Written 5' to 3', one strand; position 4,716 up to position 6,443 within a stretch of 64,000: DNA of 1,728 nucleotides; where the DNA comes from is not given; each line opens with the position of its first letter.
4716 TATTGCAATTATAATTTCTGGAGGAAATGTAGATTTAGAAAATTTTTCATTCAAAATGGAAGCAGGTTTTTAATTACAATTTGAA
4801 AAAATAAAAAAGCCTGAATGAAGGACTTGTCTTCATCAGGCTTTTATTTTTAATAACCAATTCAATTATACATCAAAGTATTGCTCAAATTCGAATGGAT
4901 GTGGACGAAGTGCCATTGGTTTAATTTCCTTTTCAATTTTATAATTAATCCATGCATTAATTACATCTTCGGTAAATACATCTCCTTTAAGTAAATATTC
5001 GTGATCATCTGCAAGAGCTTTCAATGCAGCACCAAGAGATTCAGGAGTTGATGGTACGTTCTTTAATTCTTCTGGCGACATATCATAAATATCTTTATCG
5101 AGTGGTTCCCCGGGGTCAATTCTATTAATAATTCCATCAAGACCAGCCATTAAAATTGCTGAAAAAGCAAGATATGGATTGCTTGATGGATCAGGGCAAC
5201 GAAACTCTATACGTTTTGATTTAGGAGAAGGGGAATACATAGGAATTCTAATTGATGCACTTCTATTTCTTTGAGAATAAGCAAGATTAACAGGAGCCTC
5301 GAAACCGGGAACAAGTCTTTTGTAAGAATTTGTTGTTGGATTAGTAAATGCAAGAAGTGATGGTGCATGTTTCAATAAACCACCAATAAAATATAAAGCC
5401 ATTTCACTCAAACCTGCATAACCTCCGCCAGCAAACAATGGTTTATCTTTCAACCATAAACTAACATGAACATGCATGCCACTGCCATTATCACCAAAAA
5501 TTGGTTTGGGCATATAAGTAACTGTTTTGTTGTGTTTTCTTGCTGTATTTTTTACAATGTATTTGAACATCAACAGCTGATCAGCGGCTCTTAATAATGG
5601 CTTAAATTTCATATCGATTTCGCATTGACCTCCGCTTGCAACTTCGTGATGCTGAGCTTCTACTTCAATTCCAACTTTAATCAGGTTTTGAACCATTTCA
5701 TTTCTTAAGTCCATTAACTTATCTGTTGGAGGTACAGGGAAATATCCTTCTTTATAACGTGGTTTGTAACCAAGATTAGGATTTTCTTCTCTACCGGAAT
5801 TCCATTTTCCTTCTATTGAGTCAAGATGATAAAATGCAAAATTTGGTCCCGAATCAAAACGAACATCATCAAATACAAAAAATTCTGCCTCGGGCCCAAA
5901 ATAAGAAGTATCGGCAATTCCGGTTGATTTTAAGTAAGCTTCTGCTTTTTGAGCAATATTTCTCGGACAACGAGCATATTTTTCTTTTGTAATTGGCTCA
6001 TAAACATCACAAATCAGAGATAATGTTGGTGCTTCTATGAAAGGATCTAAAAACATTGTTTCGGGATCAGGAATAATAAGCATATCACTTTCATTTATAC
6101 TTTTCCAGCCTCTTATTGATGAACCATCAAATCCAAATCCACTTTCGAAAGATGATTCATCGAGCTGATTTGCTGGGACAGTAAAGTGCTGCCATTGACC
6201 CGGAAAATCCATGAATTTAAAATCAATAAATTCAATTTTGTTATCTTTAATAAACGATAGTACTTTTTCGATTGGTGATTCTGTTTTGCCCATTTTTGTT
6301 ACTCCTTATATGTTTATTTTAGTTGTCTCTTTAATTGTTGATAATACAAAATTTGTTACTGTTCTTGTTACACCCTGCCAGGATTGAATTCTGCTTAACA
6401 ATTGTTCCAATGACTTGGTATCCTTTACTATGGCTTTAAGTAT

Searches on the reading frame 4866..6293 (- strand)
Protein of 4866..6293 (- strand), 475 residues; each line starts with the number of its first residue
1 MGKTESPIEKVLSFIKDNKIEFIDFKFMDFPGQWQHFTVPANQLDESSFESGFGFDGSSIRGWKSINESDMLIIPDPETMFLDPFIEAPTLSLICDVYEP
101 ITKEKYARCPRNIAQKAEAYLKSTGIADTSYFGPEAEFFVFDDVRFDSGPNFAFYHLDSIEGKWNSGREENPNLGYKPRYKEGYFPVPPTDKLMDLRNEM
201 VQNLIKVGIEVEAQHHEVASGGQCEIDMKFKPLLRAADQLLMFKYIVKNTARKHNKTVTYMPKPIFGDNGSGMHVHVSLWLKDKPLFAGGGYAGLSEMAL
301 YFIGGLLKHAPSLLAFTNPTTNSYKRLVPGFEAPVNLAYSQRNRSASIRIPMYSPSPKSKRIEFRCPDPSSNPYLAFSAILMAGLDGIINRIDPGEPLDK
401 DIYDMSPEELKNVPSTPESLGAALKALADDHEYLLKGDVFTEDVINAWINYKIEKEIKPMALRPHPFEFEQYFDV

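Call 42: search_protein_families(library=pfam, proteins=[window:4866-6293:-], max_evalue=0.00001)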
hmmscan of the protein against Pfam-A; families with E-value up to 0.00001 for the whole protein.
window:4866-6293:- (475 aa): 2 families
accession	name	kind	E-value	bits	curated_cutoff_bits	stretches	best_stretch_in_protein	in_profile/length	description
PF00120.29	Gln-synt_C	-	1.5e-135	452.2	24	1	108-472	2-344/344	Glutamine synthetase, catalytic domain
PF03951.24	Gln-synt_N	-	5.3e-34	116.1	33.4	1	19-100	1-82/82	Glutamine synthetase, beta-Grasp domain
